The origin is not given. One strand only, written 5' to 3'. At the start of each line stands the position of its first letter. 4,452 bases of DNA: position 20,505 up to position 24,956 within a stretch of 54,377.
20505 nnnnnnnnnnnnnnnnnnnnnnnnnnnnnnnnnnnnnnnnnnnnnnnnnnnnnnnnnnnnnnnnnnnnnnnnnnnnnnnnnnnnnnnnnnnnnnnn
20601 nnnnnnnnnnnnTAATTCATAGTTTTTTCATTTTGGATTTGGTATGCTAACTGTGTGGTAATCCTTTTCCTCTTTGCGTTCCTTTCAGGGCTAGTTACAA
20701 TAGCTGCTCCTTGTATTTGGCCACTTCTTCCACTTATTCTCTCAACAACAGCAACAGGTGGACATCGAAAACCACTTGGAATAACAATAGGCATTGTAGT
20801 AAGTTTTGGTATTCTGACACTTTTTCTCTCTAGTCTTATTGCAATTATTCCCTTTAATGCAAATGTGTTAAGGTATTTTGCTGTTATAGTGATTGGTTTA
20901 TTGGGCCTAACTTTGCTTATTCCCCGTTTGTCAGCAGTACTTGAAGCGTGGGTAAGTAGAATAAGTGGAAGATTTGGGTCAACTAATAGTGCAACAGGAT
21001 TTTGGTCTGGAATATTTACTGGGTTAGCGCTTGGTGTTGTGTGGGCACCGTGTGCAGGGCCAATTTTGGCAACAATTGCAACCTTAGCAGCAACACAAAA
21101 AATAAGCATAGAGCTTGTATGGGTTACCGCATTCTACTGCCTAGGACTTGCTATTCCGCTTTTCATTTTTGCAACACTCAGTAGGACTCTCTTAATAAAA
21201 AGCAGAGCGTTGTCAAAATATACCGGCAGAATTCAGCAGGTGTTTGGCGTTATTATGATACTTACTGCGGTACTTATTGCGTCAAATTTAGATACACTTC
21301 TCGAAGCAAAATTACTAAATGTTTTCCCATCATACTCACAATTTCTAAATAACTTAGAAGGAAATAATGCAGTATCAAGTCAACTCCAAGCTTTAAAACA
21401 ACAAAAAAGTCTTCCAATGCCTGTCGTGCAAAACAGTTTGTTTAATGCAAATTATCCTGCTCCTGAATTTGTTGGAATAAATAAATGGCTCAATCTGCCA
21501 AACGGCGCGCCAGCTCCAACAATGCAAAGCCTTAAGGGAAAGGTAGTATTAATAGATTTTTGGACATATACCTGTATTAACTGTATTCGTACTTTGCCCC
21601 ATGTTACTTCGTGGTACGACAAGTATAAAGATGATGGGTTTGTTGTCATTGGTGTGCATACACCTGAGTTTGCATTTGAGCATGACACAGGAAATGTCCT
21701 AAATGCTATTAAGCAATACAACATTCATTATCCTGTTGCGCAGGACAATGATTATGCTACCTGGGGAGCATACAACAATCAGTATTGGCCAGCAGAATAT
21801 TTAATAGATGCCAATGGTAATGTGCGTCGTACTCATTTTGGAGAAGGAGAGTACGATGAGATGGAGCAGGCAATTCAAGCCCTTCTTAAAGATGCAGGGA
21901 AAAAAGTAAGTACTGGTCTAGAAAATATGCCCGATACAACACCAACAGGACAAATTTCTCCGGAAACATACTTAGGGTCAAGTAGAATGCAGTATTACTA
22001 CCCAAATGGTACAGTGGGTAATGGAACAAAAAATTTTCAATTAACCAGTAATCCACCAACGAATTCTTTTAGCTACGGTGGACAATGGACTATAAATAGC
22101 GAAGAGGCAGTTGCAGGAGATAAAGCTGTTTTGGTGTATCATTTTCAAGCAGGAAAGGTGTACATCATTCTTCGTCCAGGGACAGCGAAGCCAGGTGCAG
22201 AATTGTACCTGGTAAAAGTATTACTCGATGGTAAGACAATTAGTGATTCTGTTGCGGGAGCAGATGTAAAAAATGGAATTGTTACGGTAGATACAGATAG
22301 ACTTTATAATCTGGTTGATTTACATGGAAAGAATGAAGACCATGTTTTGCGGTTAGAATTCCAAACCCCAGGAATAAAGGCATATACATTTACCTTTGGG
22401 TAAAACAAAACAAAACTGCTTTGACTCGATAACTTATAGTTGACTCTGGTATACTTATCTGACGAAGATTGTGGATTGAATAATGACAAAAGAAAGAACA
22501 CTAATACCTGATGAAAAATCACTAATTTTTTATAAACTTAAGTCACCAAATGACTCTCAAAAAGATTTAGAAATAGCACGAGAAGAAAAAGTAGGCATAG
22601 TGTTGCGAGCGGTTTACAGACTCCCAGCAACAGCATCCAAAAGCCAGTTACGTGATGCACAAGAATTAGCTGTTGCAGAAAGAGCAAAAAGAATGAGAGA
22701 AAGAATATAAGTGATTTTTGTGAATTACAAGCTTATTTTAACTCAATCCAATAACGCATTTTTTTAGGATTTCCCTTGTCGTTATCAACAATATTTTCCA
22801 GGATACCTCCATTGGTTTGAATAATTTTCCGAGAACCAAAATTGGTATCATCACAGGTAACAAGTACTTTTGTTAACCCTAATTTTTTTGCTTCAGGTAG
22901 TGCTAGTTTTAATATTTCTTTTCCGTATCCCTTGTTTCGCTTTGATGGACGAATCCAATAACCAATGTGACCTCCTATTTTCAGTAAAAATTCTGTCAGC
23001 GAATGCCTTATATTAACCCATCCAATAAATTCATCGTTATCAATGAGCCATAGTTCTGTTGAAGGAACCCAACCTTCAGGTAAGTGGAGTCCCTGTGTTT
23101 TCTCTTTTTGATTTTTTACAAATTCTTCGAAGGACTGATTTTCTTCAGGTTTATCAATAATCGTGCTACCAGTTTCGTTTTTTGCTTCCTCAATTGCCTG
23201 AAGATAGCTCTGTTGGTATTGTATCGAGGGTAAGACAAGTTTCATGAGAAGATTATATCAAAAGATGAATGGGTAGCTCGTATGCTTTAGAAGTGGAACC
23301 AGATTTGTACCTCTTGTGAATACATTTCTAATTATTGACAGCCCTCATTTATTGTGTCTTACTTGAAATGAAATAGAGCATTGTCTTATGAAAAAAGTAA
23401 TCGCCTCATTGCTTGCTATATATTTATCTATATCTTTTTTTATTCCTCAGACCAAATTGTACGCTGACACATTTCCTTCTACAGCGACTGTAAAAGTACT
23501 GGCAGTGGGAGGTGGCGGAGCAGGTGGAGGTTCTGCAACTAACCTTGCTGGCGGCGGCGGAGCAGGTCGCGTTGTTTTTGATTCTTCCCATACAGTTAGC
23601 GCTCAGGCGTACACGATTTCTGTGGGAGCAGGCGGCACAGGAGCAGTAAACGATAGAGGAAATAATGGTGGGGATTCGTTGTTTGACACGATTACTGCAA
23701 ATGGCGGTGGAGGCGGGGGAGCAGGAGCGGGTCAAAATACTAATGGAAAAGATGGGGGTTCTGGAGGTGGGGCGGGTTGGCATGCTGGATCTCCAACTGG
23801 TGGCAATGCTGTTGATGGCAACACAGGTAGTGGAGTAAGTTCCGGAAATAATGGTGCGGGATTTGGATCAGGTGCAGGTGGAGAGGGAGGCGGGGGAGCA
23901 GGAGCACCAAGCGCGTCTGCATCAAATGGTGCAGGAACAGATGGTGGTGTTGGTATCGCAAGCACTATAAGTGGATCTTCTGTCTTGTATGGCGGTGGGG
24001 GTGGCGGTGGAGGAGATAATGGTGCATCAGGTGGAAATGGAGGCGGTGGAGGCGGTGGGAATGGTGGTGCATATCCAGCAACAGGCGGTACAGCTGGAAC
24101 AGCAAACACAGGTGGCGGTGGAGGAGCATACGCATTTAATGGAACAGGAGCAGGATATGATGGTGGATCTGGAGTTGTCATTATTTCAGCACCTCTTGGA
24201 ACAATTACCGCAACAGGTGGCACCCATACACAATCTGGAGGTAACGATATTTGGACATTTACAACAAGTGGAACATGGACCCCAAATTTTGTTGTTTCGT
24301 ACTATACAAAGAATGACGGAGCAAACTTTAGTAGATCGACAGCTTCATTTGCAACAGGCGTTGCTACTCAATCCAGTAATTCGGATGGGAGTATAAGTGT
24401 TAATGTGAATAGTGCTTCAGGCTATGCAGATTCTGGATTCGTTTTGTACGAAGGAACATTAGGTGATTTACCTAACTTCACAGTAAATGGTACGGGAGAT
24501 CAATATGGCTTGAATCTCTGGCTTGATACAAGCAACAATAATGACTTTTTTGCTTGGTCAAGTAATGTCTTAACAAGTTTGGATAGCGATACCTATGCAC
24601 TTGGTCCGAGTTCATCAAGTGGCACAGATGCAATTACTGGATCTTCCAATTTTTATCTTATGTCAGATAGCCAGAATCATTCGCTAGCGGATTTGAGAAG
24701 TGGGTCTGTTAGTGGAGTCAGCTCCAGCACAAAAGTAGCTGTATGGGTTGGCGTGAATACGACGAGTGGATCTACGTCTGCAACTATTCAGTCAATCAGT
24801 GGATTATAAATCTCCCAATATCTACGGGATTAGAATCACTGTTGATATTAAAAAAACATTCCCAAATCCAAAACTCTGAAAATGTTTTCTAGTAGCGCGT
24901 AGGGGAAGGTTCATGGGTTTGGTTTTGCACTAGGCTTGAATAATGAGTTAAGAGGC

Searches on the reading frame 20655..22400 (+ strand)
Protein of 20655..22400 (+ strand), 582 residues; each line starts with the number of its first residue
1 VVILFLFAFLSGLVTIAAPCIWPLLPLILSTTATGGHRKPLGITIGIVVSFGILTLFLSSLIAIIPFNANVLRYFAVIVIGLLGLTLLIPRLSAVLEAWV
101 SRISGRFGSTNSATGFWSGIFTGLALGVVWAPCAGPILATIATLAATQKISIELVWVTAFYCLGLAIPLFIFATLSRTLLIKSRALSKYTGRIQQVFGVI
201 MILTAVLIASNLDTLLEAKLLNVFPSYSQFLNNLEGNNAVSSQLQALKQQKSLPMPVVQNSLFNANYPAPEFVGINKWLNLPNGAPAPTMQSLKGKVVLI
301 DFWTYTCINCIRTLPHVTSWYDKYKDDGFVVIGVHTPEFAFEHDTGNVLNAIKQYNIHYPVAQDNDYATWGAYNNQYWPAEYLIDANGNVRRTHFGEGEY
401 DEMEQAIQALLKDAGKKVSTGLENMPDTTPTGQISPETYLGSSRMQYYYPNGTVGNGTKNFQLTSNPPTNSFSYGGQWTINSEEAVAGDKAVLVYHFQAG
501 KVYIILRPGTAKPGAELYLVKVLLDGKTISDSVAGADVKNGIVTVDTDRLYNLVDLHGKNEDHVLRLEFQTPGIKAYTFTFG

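Call 7: search_protein_families(library=pfam, proteins=[window:20655-22400:+], max_evalue=0.01)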
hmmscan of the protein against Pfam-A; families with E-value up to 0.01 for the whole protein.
window:20655-22400:+ (582 aa): 5 families
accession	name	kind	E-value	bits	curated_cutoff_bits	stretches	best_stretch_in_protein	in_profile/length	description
PF17991.7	Thioredoxin_10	-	1.7e-31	110.1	27.1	1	435-582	1-142/142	Thioredoxin like C-terminal domain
PF00578.27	AhpC-TSA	-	1.9e-11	44.5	26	1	290-392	20-123/124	AhpC/TSA family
PF08534.16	Redoxin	-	2e-11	44.3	26.6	1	268-399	5-137/148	Redoxin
PF13905.12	Thioredoxin_8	-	4.8e-11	43.3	27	1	295-390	1-94/94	Thioredoxin-like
PF02683.22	DsbD_TM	-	8.8e-09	35.4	27.1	1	4-210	4-216/219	Cytochrome C biogenesis protein transmembrane domain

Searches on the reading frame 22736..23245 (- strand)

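Call 7: search_protein_families(library=pfam, proteins=[window:22736-23245:-], max_evalue=0.01)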
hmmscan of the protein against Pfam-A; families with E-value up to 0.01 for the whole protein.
window:22736-23245:- (170 aa): 3 families
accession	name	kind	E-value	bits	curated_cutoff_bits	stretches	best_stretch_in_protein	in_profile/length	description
PF13302.13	Acetyltransf_3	-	2e-13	51.6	25.4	1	62-146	52-136/138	Acetyltransferase (GNAT) domain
PF00583.31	Acetyltransf_1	-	2.3e-09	38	20.7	1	56-141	24-110/116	Acetyltransferase (GNAT) family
PF13508.13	Acetyltransf_7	-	0.00056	20.7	27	1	63-127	3-65/84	Acetyltransferase (GNAT) domain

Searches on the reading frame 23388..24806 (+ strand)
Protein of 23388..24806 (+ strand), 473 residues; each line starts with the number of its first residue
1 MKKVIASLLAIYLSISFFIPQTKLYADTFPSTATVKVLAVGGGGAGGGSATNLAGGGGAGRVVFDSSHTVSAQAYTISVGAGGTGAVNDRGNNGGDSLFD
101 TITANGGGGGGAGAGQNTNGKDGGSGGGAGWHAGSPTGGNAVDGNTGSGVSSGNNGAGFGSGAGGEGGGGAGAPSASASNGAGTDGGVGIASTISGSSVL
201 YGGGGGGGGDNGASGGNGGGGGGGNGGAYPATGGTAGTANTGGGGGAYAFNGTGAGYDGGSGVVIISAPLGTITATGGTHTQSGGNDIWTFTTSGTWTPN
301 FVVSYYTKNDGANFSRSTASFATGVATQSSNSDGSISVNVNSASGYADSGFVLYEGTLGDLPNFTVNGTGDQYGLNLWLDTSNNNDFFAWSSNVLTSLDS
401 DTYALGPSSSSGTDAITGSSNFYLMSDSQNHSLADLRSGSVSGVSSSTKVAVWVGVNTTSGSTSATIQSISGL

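Call 7: search_protein_families(library=pfam, proteins=[window:23388-24806:+], max_evalue=0.01)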
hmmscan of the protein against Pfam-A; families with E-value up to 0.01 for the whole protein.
window:23388-24806:+ (473 aa): 1 family
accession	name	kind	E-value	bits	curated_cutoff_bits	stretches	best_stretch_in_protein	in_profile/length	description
PF21722.4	Gly_rich_2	-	3e-23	83.5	24.3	1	28-268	9-225/226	Glycine-rich domain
